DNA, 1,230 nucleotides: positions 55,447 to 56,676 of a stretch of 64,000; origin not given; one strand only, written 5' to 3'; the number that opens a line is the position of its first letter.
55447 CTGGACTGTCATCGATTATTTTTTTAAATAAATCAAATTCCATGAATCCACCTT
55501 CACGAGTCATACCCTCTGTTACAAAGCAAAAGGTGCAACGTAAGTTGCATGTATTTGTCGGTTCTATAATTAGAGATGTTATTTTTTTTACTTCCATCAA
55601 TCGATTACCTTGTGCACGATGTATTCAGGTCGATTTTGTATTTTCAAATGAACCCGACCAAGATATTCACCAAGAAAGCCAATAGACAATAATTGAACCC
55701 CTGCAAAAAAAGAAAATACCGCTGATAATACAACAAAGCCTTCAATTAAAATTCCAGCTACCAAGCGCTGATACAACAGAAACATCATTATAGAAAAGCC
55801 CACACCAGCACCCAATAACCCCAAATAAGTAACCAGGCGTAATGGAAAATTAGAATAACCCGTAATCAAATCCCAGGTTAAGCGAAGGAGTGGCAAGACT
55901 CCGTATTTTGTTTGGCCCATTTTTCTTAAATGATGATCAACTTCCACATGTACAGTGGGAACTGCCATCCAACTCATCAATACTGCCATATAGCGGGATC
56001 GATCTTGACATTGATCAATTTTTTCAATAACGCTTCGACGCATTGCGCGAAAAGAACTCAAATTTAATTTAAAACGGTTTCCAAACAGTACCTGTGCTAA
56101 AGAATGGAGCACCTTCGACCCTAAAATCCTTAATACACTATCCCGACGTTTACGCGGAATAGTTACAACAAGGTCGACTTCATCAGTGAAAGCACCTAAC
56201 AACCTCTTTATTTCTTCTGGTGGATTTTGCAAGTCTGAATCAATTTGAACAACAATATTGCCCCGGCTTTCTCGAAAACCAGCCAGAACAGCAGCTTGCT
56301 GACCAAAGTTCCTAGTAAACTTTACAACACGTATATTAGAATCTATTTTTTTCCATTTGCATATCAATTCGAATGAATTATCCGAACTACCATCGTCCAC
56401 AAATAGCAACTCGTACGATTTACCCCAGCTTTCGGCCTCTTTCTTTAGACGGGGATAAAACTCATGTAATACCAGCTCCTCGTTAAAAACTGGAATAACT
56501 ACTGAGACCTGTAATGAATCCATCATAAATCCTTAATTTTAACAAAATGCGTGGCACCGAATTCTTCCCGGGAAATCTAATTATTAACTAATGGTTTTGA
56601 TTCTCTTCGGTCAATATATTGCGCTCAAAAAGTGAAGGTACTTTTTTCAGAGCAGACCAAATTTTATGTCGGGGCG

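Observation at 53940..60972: Deoxysugar cluster dominated by three radical SAM enzymes and lacking classical tailoring genes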

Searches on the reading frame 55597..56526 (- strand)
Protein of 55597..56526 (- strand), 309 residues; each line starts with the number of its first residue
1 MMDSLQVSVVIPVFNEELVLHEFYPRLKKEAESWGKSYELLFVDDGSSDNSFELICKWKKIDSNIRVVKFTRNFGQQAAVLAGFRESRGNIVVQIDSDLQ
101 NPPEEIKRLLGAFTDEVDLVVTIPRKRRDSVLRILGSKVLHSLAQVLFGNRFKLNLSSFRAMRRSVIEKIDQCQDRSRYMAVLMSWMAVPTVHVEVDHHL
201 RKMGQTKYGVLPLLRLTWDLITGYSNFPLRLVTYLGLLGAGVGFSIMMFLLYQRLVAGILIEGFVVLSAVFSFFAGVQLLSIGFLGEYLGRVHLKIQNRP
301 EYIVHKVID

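Call 3: search_protein_families(library=pfam, proteins=[window:55597-56526:-], max_evalue=0.01)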
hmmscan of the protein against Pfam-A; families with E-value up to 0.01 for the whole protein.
window:55597-56526:- (309 aa): 4 families
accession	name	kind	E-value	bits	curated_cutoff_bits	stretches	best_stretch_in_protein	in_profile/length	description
PF00535.33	Glycos_transf_2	-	5.8e-29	101.6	23.3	1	8-170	1-167/168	Glycosyl transferase family 2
PF10111.15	Glyco_tranf_2_2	-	6.9e-06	26.2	27.3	1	8-108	1-101/276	Glycosyltransferase like family 2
PF13506.12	Glyco_transf_21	-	7.1e-05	22.8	21.7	1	79-168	21-115/174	Glycosyl transferase family 21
PF13641.12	Glyco_tranf_2_3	-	0.00079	19.9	27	1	7-162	3-166/230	Glycosyltransferase like family 2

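Call 4: search_protein_families(library=ncbifam, proteins=[window:55597-56526:-], max_evalue=0.01)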
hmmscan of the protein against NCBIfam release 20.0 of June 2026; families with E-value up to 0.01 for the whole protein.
window:55597-56526:- (309 aa): 19 families
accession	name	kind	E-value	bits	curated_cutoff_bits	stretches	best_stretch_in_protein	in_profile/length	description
NF007986.1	PRK10714.1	equivalog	2.7e-71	240.2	529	1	6-308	7-312/316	undecaprenyl-phosphate 4-deoxy-4-formamido-L-arabinose transferase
NF047588.1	GlcsyltransPgfSStrep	equivalog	4.5e-60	203.5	500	1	6-306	2-304/308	glycosyltransferase PgfS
TIGR03937.1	PgaC_IcaA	equivalog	2.1e-13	50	422.3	1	5-128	45-167/407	poly-beta-1,6-N-acetyl-D-glucosamine synthase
NF007482.0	PRK10073.1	equivalog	9.9e-13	47.8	423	1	3-119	4-117/334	glycosyltransferase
TIGR04182.1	glyco_TIGR04182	equivalog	4.5e-12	45.9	325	1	6-295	1-288/293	S-layer glycoprotein N-glycosyltransferase AglJ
TIGR03965.1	mycofact_glyco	equivalog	1.9e-11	43.5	280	1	6-118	75-185/467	mycofactocin biosynthesis glycosyltransferase MftF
NF041875.1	EPS_EpsD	equivalog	4.6e-11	42.7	370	1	7-121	1-112/325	exopolysaccharide biosynthesis glycosyltransferase EpsD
TIGR03111.1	glyc2_xrt_Gpos1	hypoth_equivalog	1.2e-09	37.5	363.95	1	6-118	50-161/439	TIGR03111 family XrtG-associated glycosyltransferase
NF047683.1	TeichurnBiosyTuaG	equivalog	4.4e-09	36.3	400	1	6-110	7-108/252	teichuronic acid biosynthesis protein TuaG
TIGR04242.1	nodulat_NodC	equivalog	6.3e-09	35.3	550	1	6-114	49-157/395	chitooligosaccharide synthase NodC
TIGR04283.1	glyco_like_mftF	equivalog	2.9e-08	33.6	182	1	7-113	1-97/221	TIGR04283 family arsenosugar biosynthesis glycosyltransferase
NF010496.0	PRK13915.1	equivalog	3.3e-08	33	262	1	5-120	31-151/307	glucosyl-3-phosphoglycerate synthase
NF058614.1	PPMAGASynPpgS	equivalog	1.1e-06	28.2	370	1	7-125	2-114/226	polyprenyl-phospho-N-acetylgalactosaminyl synthase PpgS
NF041391.1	DPhHxTase_Halo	equivalog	1.1e-05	24.5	375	1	43-176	29-159/213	dolichyl-phosphate hexose transferase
NF038302.1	EPS_HpsE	equivalog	4e-05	22.7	300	1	6-98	2-96/307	hormogonium polysaccharide biosynthesis glycosyltransferase HpsE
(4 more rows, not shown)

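Call 25: search_solved_structures(query=window:55597-56526:-, max_evalue=0.001)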
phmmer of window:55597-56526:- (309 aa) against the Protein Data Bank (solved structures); distinct sequences matched with E-value up to 0.001: 18.
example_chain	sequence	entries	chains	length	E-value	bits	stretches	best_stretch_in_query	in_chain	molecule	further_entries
9bhc_C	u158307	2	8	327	1.9e-64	221.2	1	6-308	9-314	Undecaprenyl-phosphate 4-deoxy-4-formamido-L-arabinose transferase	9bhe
8vxh_A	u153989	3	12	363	2.8e-64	220.7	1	6-308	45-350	Undecaprenyl-phosphate 4-deoxy-4-formamido-L-arabinose transferase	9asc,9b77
9hwj_A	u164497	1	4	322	2.7e-63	217.4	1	6-308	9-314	Undecaprenyl-phosphate 4-deoxy-4-formamido-L-arabinose transferase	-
5ekp_C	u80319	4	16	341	3.3e-50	174.4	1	4-305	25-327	Uncharacterized glycosyltransferase sll0501 | Glycosyltransferase sll0501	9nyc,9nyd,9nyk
9nye_A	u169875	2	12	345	3.5e-50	174.4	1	4-305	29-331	Glycosyltransferase sll0501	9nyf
5eke_A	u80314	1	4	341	4.3e-50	174.1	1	4-305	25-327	Uncharacterized glycosyltransferase sll0501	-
5mlz_A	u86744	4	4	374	1.1e-17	67.7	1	3-207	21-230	Dolichol monophosphate mannose synthase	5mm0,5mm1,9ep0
5hea_A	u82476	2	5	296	3e-08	36.7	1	6-99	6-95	Putative glycosyltransferase (GalT1)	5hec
2z87_A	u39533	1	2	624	2.1e-07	33.9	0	7-130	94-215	Chondroitin synthase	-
2z86_A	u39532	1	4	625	2.1e-07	33.9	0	7-130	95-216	Chondroitin synthase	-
8vh7_A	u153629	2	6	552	2e-06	30.7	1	36-111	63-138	Heparosan synthase B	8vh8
8viw_A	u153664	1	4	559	2.1e-06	30.7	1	36-111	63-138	Heparosan synthase B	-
8bz8_A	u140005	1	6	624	5.4e-05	26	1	5-114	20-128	Glycosyltransferase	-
8bz4_A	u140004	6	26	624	5.4e-05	26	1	5-114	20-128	Glycosyltransferase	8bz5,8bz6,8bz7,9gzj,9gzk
5tze_C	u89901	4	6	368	9.3e-05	25.3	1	6-120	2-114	Glycosyl transferase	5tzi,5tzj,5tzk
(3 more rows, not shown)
